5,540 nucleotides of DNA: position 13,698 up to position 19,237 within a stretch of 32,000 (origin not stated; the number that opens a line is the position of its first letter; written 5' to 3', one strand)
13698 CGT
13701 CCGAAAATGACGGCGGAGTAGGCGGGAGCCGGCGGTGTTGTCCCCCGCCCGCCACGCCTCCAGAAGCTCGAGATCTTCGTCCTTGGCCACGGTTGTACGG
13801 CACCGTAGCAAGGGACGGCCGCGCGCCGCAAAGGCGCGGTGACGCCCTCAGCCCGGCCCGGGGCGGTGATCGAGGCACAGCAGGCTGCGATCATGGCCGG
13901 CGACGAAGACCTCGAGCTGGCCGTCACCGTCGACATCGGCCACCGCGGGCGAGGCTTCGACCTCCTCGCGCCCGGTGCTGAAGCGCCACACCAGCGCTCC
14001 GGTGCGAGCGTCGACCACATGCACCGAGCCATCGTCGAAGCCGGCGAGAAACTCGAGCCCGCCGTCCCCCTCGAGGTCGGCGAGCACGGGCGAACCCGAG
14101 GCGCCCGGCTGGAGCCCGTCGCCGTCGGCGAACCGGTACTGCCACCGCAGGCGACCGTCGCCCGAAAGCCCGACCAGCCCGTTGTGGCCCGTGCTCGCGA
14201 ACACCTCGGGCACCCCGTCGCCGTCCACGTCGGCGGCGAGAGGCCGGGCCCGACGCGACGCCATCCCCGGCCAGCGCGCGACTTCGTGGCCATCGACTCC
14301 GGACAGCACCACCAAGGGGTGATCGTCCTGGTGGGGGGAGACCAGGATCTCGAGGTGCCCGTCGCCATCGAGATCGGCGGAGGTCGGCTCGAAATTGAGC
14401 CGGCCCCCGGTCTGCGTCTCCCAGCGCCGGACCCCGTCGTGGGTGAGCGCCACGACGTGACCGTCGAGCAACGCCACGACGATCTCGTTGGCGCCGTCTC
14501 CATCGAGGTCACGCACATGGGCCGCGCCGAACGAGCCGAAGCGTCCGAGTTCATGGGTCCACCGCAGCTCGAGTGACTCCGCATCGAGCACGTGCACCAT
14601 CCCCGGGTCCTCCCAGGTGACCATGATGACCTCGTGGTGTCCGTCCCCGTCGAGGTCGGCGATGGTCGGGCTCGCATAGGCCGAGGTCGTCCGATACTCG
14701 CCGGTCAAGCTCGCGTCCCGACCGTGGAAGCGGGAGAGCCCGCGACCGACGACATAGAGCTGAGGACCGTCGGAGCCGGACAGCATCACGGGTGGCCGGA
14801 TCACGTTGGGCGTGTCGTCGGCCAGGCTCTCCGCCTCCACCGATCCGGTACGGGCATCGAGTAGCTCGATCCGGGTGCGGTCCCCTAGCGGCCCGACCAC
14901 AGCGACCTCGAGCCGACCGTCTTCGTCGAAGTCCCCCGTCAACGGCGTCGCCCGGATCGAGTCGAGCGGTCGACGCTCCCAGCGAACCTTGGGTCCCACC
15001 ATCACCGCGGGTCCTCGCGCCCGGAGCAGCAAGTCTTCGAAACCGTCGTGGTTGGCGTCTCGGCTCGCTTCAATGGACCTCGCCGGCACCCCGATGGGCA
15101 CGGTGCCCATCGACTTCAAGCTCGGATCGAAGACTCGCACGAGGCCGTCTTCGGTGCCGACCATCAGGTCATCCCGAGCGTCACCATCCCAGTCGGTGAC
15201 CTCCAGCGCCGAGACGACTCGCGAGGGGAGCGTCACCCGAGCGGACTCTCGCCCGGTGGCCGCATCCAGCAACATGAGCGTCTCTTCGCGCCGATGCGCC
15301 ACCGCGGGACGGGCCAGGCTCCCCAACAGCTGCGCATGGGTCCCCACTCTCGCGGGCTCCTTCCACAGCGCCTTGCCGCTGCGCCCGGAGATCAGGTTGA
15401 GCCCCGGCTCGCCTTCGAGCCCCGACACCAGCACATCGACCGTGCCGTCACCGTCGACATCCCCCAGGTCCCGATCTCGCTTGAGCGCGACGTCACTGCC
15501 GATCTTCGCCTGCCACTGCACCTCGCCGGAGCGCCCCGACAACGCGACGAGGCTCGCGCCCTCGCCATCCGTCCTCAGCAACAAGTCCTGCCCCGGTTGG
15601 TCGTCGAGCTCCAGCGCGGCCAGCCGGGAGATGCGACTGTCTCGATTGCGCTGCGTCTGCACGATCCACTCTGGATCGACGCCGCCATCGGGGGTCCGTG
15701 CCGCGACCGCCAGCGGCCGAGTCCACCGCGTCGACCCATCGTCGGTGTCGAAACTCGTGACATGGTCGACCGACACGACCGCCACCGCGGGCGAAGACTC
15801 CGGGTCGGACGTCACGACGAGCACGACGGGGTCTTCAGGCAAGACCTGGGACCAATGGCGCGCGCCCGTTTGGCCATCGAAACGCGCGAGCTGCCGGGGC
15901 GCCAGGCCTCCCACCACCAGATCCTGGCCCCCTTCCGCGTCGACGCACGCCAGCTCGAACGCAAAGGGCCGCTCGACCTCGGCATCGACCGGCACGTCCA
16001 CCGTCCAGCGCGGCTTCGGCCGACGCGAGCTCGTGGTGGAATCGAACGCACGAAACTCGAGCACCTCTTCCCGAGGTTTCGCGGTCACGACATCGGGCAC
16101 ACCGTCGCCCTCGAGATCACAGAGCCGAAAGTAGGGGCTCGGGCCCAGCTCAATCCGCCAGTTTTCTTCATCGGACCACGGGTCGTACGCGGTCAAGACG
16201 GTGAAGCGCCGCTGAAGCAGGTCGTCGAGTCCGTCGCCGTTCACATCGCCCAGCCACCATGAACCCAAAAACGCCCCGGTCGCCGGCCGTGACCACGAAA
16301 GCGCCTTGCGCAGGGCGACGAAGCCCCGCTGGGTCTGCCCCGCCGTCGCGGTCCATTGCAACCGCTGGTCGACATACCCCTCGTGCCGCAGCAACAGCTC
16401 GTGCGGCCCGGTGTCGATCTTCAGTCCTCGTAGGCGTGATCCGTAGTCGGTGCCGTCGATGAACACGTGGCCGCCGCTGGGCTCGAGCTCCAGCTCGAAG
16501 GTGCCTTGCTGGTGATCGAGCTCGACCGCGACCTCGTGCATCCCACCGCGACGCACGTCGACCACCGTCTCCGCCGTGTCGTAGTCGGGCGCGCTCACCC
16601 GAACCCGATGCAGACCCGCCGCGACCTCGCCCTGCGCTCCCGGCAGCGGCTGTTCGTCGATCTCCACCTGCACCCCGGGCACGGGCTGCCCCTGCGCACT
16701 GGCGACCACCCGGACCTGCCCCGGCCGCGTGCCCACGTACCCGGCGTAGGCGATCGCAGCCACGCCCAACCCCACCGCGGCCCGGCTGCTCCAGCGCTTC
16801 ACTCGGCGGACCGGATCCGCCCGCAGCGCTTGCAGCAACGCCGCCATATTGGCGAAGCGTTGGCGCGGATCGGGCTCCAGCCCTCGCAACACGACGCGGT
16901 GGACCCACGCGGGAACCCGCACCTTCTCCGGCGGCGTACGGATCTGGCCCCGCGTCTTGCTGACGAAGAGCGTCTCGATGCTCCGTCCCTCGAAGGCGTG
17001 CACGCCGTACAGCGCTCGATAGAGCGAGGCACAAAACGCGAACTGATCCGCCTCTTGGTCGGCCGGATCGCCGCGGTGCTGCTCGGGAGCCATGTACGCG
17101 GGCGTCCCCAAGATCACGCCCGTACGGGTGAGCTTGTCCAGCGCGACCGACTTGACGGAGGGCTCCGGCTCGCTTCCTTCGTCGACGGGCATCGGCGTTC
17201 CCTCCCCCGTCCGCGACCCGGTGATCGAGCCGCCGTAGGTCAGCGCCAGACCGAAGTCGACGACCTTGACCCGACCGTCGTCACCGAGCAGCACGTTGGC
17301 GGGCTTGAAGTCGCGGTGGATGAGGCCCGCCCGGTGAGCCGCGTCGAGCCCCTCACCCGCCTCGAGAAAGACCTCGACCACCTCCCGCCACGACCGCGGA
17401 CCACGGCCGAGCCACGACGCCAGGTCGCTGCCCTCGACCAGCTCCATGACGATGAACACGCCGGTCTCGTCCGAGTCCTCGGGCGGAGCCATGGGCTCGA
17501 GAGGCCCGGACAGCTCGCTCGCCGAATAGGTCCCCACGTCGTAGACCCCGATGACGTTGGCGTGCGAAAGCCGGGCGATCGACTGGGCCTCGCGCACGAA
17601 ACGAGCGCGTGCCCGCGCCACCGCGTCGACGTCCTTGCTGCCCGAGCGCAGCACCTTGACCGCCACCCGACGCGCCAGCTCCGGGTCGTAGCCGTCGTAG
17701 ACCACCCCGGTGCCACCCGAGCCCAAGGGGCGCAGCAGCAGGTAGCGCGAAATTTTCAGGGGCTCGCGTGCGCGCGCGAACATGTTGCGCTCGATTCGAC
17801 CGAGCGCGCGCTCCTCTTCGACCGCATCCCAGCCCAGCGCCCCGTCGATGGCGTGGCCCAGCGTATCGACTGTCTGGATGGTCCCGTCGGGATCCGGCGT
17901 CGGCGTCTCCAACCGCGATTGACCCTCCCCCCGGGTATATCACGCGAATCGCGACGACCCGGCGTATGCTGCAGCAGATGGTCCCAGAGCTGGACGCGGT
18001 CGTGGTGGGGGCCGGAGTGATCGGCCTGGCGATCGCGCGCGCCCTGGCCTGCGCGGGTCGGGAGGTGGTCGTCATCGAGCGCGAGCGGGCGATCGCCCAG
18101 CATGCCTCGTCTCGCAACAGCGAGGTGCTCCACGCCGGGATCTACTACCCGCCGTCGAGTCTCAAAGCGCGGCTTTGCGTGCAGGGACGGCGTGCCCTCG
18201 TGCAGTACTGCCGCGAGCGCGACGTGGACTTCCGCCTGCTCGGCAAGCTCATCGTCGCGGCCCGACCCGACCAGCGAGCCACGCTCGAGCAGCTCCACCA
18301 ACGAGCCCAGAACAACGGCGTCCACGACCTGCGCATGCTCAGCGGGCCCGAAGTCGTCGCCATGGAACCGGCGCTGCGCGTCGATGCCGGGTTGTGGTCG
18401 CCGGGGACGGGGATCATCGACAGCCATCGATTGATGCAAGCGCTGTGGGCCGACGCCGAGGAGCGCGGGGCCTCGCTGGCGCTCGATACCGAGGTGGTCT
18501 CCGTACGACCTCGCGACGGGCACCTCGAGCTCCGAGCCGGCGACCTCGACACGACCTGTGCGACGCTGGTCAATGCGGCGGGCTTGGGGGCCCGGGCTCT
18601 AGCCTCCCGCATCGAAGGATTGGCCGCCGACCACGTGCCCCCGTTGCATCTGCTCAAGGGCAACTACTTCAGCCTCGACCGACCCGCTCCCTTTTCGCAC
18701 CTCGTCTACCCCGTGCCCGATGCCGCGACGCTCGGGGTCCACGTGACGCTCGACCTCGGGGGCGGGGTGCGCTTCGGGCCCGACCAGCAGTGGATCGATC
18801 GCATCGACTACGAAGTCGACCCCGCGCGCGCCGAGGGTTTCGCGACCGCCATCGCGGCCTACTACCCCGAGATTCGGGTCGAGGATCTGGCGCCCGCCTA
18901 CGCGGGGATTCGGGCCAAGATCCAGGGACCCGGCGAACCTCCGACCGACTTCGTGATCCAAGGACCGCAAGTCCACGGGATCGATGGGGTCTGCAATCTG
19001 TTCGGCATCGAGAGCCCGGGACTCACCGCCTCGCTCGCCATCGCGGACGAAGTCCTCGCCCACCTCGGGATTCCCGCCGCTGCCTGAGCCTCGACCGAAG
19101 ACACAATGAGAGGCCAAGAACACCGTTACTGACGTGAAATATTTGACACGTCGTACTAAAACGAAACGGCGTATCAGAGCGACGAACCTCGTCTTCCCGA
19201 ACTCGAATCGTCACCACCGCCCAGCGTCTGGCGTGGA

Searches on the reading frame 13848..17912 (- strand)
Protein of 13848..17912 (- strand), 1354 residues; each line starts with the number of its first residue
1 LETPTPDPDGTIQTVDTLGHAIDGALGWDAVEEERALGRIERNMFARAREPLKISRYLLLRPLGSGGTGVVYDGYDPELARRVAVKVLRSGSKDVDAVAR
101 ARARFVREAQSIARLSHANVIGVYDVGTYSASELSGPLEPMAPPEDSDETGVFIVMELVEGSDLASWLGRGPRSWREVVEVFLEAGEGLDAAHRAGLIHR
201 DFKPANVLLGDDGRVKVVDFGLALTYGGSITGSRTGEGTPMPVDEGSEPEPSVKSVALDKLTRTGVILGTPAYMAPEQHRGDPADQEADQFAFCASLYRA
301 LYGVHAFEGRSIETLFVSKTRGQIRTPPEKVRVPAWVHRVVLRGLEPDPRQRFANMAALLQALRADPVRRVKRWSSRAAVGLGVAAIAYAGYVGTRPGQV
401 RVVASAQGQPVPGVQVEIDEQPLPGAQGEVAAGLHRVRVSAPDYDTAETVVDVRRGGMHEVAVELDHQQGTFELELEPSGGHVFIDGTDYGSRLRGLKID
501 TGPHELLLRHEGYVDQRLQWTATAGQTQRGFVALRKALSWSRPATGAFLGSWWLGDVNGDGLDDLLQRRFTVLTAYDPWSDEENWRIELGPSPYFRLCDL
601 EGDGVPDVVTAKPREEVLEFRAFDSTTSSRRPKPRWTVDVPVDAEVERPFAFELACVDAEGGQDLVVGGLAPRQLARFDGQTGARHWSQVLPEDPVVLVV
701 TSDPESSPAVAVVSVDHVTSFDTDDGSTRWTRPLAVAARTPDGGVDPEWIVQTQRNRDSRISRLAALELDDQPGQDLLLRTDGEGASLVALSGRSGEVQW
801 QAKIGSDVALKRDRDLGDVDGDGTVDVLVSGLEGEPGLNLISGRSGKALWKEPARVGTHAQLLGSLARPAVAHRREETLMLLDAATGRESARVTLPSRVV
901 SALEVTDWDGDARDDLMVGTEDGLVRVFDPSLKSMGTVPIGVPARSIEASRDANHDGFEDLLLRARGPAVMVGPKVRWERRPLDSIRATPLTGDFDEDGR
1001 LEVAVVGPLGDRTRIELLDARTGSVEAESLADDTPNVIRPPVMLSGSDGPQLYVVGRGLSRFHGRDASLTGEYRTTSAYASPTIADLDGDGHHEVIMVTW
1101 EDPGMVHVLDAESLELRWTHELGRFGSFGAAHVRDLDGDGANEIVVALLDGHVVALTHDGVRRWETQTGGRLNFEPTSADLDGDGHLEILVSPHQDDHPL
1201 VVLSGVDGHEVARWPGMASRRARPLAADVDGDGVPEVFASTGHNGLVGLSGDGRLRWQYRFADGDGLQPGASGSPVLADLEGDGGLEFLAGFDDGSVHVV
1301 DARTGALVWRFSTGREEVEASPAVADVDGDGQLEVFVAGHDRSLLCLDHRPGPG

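Call 44: search_protein_families(library=pfam, proteins=[window:13848-17912:-], max_evalue=0.01)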
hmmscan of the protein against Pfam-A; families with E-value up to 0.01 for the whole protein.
window:13848-17912:- (1354 aa): 14 families
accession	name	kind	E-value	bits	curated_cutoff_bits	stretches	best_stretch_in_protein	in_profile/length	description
PF00069.31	Pkinase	-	4.8e-32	111.8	31.7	1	59-357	3-256/263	Protein kinase domain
PF13517.12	FG-GAP_3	-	9.8e-28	97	26.9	4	1135-1191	1-61/61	FG-GAP-like repeat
PF13360.13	PQQ_2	-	2.3e-19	70.5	27.6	2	574-853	6-196/233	Outer membrane protein assembly factor BamB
PF07714.23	PK_Tyr_Ser-Thr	-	1.5e-17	64.2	23.1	1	61-226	5-152/258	Protein tyrosine and serine/threonine kinase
PF01839.29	FG-GAP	-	2.5e-17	62.8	22.1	0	1321-1338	4-21/37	FG-GAP repeat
PF25292.1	Beta-prop_CGLA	-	1e-15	58.5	26.8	2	1144-1192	2-50/316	Lambda-carrageenase beta-propeller domain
PF13570.13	Beta-prop_ACSF4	-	2e-11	44.4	133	1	1290-1350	66-121/329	Beta-alanine-activating enzyme, beta-propeller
PF08308.17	PEGA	-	5.8e-10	39.4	20.8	1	477-536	9-69/71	PEGA domain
PF23727.1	Beta-prop_FAM234A_B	-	6.1e-09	35.4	26.4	0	786-849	100-167/467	FAM234A/B beta-propeller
PF14783.12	BBS2_Mid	-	1.3e-06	28.9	27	0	902-929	1-28/108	Ciliary BBSome complex subunit 2, middle region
PF01636.29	APH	-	8.2e-06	26.2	23.2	1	186-223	159-197/239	Phosphotransferase enzyme family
PF23743.1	Beta-prop_BBS7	-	2.9e-05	24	27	0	898-929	219-250/299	BBS7 beta-propeller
PF13620.12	CarboxypepD_reg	-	0.00013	22.7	32.3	0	401-465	5-81/82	Carboxypeptidase regulatory-like domain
PF01011.28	PQQ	-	0.0091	15.2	26.7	0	1294-1323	189-218/595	Glucose/ethanol/alcohol dehydrogenase, beta-propeller domain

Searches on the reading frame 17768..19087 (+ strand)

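Call 50: search_protein_families(library=pfam, proteins=[window:17768-19087:+], max_evalue=0.001)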
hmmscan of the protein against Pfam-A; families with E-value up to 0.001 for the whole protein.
window:17768-19087:+ (439 aa): 10 families
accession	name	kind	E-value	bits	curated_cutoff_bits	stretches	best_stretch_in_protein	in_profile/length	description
PF01266.30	DAO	-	3.8e-65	221.2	27.9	1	76-429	1-350/353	FAD dependent oxidoreductase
PF07992.20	Pyr_redox_2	-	3.5e-08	33.7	26.1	1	59-121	128-189/291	Pyridine nucleotide-disulphide oxidoreductase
PF13450.12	NAD_binding_8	-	3.7e-06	27.5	21.9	1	79-118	1-40/68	NAD(P)-binding Rossmann-like domain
PF00070.33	Pyr_redox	-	7.2e-06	26.9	22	1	77-110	2-35/82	Pyridine nucleotide-disulphide oxidoreductase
PF02737.24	3HCDH_N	-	7.2e-05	23.2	22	1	78-119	3-44/180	3-hydroxyacyl-CoA dehydrogenase, NAD binding domain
PF01494.25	FAD_binding_3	-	7.6e-05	22.5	22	1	75-113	2-40/349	FAD binding domain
PF02254.24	TrkA_N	-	0.00014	22.6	23.8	1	78-123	2-47/116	TrkA-N domain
PF03486.20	HI0933_like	-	0.00029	20.8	50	0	76-111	2-37/244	HI0933-like protein Rossmann domain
PF01946.23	Thi4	-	0.00077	19.2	26.2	0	65-108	6-52/235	Thi4 family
PF02558.23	ApbA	-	0.00097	19.2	22.2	0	78-129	2-55/150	Ketopantoate reductase PanE/ApbA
